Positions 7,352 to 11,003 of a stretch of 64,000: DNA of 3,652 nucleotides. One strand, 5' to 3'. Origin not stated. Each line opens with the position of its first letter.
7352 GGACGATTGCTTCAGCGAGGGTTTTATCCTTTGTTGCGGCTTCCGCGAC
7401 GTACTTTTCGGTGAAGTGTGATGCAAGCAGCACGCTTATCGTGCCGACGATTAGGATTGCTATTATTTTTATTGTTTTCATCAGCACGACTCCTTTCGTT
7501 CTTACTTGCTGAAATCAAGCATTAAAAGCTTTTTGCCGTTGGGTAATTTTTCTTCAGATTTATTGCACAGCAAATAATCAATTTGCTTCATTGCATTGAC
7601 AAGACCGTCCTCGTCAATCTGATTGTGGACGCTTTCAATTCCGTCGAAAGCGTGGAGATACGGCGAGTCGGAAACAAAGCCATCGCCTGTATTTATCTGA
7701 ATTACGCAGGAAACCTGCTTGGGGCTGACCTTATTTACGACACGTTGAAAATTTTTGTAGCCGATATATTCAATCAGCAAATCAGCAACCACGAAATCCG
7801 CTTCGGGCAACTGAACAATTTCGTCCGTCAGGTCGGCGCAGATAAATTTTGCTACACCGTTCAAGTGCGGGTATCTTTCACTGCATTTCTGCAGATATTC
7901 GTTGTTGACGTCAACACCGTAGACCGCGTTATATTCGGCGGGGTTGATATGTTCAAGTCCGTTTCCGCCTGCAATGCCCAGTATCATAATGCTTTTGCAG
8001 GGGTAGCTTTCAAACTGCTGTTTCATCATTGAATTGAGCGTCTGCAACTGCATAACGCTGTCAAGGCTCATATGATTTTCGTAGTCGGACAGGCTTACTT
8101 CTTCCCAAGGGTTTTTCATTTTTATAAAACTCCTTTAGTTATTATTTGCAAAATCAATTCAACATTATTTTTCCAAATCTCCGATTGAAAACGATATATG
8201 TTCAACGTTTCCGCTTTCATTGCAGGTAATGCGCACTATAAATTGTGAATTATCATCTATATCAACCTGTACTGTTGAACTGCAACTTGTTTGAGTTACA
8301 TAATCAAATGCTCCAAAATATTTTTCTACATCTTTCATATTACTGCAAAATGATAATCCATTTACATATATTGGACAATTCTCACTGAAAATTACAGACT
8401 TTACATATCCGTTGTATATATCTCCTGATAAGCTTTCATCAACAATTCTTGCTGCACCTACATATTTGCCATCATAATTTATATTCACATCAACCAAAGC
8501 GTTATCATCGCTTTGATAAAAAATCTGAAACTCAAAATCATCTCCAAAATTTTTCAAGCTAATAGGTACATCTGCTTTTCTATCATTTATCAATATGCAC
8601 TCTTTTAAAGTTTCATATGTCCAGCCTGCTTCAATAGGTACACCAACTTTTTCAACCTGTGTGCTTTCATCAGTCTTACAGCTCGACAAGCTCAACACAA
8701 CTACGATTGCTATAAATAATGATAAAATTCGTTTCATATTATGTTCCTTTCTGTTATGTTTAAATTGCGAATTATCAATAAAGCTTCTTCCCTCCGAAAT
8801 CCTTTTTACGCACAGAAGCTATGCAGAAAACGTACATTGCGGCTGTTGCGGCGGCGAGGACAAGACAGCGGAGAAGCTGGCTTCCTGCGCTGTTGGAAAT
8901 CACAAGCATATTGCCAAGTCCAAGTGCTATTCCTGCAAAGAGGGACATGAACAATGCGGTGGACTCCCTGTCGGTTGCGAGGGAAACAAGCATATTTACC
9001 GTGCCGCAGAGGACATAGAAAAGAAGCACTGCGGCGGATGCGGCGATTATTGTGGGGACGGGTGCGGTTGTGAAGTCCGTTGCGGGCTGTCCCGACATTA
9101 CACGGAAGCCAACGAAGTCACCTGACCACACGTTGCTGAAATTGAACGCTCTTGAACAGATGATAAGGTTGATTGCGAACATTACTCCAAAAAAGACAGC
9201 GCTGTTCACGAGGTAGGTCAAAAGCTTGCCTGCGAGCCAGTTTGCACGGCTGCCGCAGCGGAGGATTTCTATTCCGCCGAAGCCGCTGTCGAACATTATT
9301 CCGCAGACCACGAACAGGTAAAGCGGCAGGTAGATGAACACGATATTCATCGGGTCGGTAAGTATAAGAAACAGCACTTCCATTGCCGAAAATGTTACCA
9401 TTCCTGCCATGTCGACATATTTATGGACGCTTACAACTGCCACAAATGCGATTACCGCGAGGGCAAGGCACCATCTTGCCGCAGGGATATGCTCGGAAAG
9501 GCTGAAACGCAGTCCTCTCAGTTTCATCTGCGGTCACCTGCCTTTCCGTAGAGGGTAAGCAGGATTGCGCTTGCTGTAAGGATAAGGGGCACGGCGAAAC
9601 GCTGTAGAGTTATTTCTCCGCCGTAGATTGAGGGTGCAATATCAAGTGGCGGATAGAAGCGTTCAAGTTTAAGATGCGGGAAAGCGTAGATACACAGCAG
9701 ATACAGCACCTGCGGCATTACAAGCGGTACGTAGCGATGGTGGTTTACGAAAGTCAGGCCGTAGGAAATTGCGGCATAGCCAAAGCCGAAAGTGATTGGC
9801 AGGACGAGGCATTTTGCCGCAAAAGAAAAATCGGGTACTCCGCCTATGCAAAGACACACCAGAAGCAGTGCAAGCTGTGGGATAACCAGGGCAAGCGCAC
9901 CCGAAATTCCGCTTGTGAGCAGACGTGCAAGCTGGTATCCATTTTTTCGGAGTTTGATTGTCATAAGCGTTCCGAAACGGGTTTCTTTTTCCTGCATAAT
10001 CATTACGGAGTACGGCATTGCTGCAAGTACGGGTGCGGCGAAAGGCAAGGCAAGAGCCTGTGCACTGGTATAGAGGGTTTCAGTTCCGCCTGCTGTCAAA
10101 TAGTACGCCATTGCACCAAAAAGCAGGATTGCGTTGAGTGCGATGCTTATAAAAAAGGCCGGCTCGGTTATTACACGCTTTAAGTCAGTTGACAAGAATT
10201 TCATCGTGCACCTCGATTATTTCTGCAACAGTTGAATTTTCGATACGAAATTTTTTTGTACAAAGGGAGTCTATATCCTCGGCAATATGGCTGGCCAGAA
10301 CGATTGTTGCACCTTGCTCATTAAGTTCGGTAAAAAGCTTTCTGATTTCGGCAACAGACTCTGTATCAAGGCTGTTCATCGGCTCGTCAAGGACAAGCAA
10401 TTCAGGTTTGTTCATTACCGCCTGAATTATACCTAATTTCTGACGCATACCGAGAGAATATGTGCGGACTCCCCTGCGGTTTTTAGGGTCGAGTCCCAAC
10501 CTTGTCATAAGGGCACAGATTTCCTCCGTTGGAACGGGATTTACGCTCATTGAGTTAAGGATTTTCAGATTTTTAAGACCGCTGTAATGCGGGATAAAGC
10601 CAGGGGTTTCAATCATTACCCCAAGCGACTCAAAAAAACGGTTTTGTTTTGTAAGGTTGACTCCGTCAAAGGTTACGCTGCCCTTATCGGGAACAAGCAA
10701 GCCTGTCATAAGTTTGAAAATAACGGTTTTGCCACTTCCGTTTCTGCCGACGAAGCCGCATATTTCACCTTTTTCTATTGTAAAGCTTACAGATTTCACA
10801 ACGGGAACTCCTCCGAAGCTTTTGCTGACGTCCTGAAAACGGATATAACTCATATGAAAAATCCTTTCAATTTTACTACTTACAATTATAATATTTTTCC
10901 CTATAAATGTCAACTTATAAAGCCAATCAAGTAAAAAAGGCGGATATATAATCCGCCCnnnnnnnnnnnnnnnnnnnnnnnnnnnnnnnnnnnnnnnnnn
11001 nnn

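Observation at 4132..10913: Eight differently annotated genes appear to form one transcription unit: ABC-2 exporter, lipoprotein, methyltransferase, anchored protein, MoxR, DUF58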

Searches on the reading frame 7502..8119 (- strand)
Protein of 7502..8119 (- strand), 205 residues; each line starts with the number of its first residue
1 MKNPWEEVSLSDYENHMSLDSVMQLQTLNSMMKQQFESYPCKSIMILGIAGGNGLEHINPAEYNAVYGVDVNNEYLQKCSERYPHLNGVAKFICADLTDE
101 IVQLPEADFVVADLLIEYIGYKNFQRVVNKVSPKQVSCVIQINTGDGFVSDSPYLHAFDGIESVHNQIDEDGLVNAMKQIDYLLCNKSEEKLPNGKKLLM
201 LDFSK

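Call 3: search_protein_families(library=pfam, proteins=[window:7502-8119:-], max_evalue=0.01)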
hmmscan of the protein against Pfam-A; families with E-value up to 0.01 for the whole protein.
window:7502-8119:- (205 aa): 4 families
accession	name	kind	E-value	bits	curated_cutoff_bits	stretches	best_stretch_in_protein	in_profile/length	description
PF13649.12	Methyltransf_25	-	2.4e-05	25.4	27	1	47-131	2-89/97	Methyltransferase domain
PF08241.18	Methyltransf_11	-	6.3e-05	24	21.2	1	48-130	4-82/95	Methyltransferase domain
PF08242.18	Methyltransf_12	-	0.004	18.3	30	0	48-131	4-88/98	Methyltransferase domain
PF00874.25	PRD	-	0.0086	16.8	23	0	57-108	27-79/90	PRD domain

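Call 12: search_protein_families(library=ncbifam, proteins=[window:7502-8119:-], max_evalue=0.01)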
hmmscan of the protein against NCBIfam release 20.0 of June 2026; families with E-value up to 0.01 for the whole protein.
window:7502-8119:- (205 aa): 0 families

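Call 44: search_protein_families(library=padloc, proteins=[window:7502-8119:-], max_evalue=0.001)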
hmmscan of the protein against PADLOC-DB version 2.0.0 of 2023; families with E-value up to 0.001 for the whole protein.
window:7502-8119:- (205 aa): 1 family
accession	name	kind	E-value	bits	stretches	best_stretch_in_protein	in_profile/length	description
PDLC04134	mad2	-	0.00045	17.1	1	36-128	287-379/492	mads_2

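Call 74: search_solved_structures(query=window:7502-8119:-, max_evalue=1)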
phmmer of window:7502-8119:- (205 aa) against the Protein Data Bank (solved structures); distinct sequences matched with E-value up to 1: 1.
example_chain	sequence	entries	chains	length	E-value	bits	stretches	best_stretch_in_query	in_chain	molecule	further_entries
9mg5_A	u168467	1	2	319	0.89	12.7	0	18-88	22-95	mRNA cap guanine-N7 methyltransferase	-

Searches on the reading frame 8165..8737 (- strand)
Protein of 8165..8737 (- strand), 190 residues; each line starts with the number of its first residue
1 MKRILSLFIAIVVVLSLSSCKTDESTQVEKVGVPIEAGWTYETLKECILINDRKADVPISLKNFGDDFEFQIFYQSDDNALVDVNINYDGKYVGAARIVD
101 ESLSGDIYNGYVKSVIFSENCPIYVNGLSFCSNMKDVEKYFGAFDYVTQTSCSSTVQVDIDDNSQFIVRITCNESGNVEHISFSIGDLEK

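Call 3: search_protein_families(library=pfam, proteins=[window:8165-8737:-], max_evalue=0.01)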
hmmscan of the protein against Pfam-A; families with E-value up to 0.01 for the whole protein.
window:8165-8737:- (190 aa): 0 families

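Call 12: search_protein_families(library=ncbifam, proteins=[window:8165-8737:-], max_evalue=0.01)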
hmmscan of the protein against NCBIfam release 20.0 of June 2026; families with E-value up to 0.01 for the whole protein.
window:8165-8737:- (190 aa): 1 family
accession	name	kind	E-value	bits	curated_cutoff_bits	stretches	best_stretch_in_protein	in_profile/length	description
TIGR03905.1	TIGR03905_4_Cys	hypoth_equivalog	0.0034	17.8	67.7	0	145-183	2-40/78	TIGR03905 family TSCPD domain-containing protein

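Call 38: find_homologous_proteins(query=window:8165-8737:-, max_evalue=0.01)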
Query window:8165-8737:- (190 aa): 1 proteins with E <= 0.01 among 78 candidates.
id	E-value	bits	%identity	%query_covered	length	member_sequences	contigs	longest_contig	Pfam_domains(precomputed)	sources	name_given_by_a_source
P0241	7.1e-120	415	100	100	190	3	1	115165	-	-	-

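Call 44: search_protein_families(library=padloc, proteins=[window:8165-8737:-], max_evalue=0.001)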
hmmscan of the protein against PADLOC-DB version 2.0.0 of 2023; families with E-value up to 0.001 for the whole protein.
window:8165-8737:- (190 aa): 0 families

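Call 77: search_protein_families(library=pfam, proteins=[window:8165-8737:-], max_evalue=10)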
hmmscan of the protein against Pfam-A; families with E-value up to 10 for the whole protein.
window:8165-8737:- (190 aa): 3 families
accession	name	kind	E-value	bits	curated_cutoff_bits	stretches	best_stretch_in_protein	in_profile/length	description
PF24051.1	DUF7355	-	0.019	15.4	27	1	48-91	43-86/93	Domain of unknown function (DUF7355)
PF12637.14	TSCPD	-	0.059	14.1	22.8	1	146-182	6-44/88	TSCPD domain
PF20323.3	DUF6618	-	0.15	12.8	27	1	88-151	4-63/92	Family of unknown function (DUF6618)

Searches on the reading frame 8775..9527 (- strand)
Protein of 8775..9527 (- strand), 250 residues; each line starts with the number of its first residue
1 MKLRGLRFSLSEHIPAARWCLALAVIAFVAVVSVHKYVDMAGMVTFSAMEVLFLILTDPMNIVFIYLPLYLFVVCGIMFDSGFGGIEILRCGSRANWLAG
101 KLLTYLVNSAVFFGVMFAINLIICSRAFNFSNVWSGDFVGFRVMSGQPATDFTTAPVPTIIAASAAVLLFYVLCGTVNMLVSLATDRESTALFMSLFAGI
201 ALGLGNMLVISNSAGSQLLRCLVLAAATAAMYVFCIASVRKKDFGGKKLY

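Call 3: search_protein_families(library=pfam, proteins=[window:8775-9527:-], max_evalue=0.01)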
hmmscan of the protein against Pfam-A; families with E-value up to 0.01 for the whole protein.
window:8775-9527:- (250 aa): 1 family
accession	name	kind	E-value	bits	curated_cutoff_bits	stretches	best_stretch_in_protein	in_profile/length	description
PF10247.14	Romo1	-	0.0031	18.3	27.6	1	76-123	17-64/66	Reactive mitochondrial oxygen species modulator 1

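Call 12: search_protein_families(library=ncbifam, proteins=[window:8775-9527:-], max_evalue=0.01)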
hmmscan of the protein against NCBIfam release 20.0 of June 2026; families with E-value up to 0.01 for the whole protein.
window:8775-9527:- (250 aa): 0 families

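Call 29: search_solved_structures(query=window:8775-9527:-, max_evalue=10)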
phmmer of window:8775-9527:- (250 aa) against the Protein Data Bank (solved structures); distinct sequences matched with E-value up to 10: 1.
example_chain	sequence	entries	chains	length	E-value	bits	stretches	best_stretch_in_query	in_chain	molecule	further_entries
9g7p_AAA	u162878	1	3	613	1.3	11.8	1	96-161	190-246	Shewanella putrefaciens PE-like toxin catalytically inactive mutant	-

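Call 44: search_protein_families(library=padloc, proteins=[window:8775-9527:-], max_evalue=0.001)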
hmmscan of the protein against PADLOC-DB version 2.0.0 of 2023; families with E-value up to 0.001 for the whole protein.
window:8775-9527:- (250 aa): 0 families

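Call 49: search_protein_families(library=pfam, alignment_id=A3, max_evalue=0.01)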
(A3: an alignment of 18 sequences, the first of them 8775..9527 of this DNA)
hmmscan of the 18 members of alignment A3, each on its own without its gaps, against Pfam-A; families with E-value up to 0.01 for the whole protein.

A. member 1, window:8775-9527:- (250 aa): 1 family
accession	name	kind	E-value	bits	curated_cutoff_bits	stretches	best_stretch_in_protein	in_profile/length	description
PF10247.14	Romo1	-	0.0031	18.3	27.6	1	76-123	17-64/66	Reactive mitochondrial oxygen species modulator 1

B. families by the number of members that match (of 18 scanned): 1 family
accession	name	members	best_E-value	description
PF10247.14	Romo1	1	0.0031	Reactive mitochondrial oxygen species modulator 1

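Call 50: search_solved_structures(query=A3, max_evalue=1)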
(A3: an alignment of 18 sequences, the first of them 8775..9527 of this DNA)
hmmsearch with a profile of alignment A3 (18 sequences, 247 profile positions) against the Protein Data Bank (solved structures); distinct sequences matched with E-value up to 1: 0.

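Call 77: search_protein_families(library=pfam, proteins=[window:8775-9527:-], max_evalue=10)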
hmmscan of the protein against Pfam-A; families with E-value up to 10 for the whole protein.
window:8775-9527:- (250 aa): 1 family
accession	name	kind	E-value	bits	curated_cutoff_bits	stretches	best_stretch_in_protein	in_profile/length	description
PF10247.14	Romo1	-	0.0031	18.3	27.6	1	76-123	17-64/66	Reactive mitochondrial oxygen species modulator 1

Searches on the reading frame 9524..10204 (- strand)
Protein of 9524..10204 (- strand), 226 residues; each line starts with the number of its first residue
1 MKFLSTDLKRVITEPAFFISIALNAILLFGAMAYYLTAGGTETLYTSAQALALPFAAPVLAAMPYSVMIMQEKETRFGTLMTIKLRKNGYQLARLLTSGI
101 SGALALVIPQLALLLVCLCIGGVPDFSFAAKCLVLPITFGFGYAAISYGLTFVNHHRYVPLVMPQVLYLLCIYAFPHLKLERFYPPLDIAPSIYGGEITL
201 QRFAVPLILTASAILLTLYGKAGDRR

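Call 3: search_protein_families(library=pfam, proteins=[window:9524-10204:-], max_evalue=0.01)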
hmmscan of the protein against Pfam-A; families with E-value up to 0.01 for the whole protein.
window:9524-10204:- (226 aa): 1 family
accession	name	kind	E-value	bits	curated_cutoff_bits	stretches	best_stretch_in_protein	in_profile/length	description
PF12698.13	ABC2_membrane_3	-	0.00056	19.5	31.6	1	53-155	165-266/347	ABC-2 family transporter protein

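Call 12: search_protein_families(library=ncbifam, proteins=[window:9524-10204:-], max_evalue=0.01)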
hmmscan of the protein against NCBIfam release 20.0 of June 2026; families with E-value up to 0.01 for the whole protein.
window:9524-10204:- (226 aa): 0 families

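Call 28: search_solved_structures(query=window:9524-10204:-, max_evalue=10)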
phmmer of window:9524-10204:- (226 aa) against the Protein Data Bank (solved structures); distinct sequences matched with E-value up to 10: 0.

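Call 44: search_protein_families(library=padloc, proteins=[window:9524-10204:-], max_evalue=0.001)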
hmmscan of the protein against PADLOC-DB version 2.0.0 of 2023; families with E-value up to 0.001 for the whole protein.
window:9524-10204:- (226 aa): 0 families

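Call 53: search_protein_families(library=pfam, alignment_id=A4, max_evalue=0.01)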
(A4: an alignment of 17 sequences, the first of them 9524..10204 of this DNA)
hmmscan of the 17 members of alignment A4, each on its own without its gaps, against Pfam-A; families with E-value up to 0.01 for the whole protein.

A. member 1, window:9524-10204:- (226 aa): 1 family
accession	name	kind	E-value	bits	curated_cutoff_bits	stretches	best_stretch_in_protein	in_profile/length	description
PF12698.13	ABC2_membrane_3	-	0.00056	19.5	31.6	1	53-155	165-266/347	ABC-2 family transporter protein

B. families by the number of members that match (of 17 scanned): 3 families
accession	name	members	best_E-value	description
PF12698.13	ABC2_membrane_3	1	0.00056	ABC-2 family transporter protein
PF15471.11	TMEM171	1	0.0062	Transmembrane protein family 171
PF06532.16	NrsF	1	0.0094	Negative regulator of sigma F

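Call 77: search_protein_families(library=pfam, proteins=[window:9524-10204:-], max_evalue=10)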
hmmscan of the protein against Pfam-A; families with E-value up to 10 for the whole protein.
window:9524-10204:- (226 aa): 2 families
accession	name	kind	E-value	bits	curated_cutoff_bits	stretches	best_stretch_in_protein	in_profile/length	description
PF12698.13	ABC2_membrane_3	-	0.00056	19.5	31.6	1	53-155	165-266/347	ABC-2 family transporter protein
PF17009.10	DUF5090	-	0.22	11.9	27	1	2-120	39-156/187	Domain of unknown function (DUF5090)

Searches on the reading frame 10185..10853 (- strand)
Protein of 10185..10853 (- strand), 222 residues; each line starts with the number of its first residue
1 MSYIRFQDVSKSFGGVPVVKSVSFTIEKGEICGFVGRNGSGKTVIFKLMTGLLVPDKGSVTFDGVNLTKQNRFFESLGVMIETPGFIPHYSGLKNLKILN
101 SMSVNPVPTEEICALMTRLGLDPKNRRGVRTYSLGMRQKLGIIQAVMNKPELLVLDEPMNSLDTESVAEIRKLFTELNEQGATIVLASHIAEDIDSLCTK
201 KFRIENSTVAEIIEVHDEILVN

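Call 3: search_protein_families(library=pfam, proteins=[window:10185-10853:-], max_evalue=0.01)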
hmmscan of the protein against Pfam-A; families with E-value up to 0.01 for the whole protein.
window:10185-10853:- (222 aa): 4 families
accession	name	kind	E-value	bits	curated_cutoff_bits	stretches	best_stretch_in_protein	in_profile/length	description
PF00005.33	ABC_tran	-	7.7e-29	101.5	25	1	20-160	2-137/137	ABC transporter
PF13304.12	AAA_21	-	4.2e-11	43.9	27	1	131-189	237-298/304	AAA domain, putative AbiEii toxin, Type IV TA system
PF13401.12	AAA_22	-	0.0023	18.7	27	0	34-187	10-121/130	AAA domain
PF02463.25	SMC_N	-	0.0049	16.8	40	0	31-47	26-42/220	RecF/RecN/SMC N terminal domain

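Call 12: search_protein_families(library=ncbifam, proteins=[window:10185-10853:-], max_evalue=0.01)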
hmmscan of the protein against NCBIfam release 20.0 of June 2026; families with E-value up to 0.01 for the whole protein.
window:10185-10853:- (222 aa): 188 families (the best 25 are shown)
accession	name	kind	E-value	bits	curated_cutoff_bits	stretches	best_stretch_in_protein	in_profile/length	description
TIGR03740.1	galliderm_ABC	subfamily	5.7e-49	166.8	309.75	1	6-199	3-192/223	lantibiotic protection ABC transporter ATP-binding subunit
TIGR01188.1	drrA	subfamily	5.7e-38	130.9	312.45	1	11-201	1-194/302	daunorubicin resistance ABC transporter, ATP-binding protein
TIGR03522.1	GldA_ABC_ATP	equivalog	1.1e-34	120.3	402.6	1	4-206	3-207/301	gliding motility-associated ABC transporter ATP-binding subunit GldA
NF047568.1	PSM_export_PmtC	equivalog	1.1e-33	117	375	1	5-217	2-206/290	phenol-soluble modulin export ABC transporter ATP-binding protein PmtC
NF010059.0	PRK13536.1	equivalog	1.5e-30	106.2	549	1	4-208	44-251/342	nodulation factor ABC transporter ATP-binding protein NodI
TIGR03864.1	PQQ_ABC_ATP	hypoth_equivalog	2e-30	106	302.25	1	5-195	3-197/236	ABC transporter, ATP-binding subunit, PQQ-dependent alcohol dehydrogenase system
TIGR04406.1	LPS_export_lptB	equivalog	1.9e-29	102.7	240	1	5-209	3-213/239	LPS export ABC transporter ATP-binding protein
TIGR02673.1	FtsE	equivalog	2.7e-29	102.4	264.85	1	4-205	2-211/214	cell division ATP-binding protein FtsE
TIGR01288.1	nodI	equivalog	4.6e-29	101.4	424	1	4-216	5-218/303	nodulation factor ABC transporter ATP-binding protein NodI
NF010061.0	PRK13538.1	equivalog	7.4e-29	100.7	195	1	18-203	20-205/211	cytochrome c biogenesis heme-transporting ATPase CcmA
NF010060.0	PRK13537.1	equivalog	9.8e-29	100.2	521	1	3-207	15-222/314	nodulation factor ABC transporter ATP-binding protein NodI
TIGR01189.1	ccmA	equivalog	1.8e-27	96.3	131.6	1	8-196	5-192/198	heme ABC exporter ATP-binding protein CcmA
NF000355.4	ribo_prot_ABC_F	equivalog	1.9e-27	96.3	380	1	4-211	3-194/499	ribosomal protection-like ABC-F family protein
NF040873.1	AztA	equivalog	5.9e-27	94.5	220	1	13-195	2-183/191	zinc ABC transporter ATP-binding protein AztA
NF033858.1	ABC2_perm_RbbA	equivalog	1.3e-26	92.9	1050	1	4-192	267-459/909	ribosome-associated ATPase/putative transporter RbbA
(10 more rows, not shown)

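Call 44: search_protein_families(library=padloc, proteins=[window:10185-10853:-], max_evalue=0.001)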
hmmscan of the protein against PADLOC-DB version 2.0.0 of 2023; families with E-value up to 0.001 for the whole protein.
window:10185-10853:- (222 aa): 11 families
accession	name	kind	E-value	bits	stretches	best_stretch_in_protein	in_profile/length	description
PDLC04135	mad3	-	9.7e-21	72.7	2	123-218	255-353/374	mads_3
PDLC04140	mad8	-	8.7e-12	43.2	1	15-203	13-246/314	mads_8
PDLC02980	AriA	-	1e-11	43.4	1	132-191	238-300/304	-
PDLC02335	AbiLi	-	1.6e-07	28.7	1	132-195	176-242/326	AbiLi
PDLC04164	AriA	-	3.9e-07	27.9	0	131-189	171-231/253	-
PDLC04213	HEC-02A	-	6.6e-06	23.9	0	144-189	226-271/337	-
PDLC02914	ATPase-Toprim_I-B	-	0.00014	19.2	0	21-65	17-46/443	-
PDLC03859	LmuB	-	0.00018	18.8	0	150-203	540-597/611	-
PDLC04214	HEC-02A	-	0.00044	17.6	0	146-189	234-277/338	-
PDLC04889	PDC-S06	-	0.0005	16.7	1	143-220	433-513/693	-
PDLC00063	GajA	-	0.00092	15.9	0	20-77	15-71/679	AAA ATPase domain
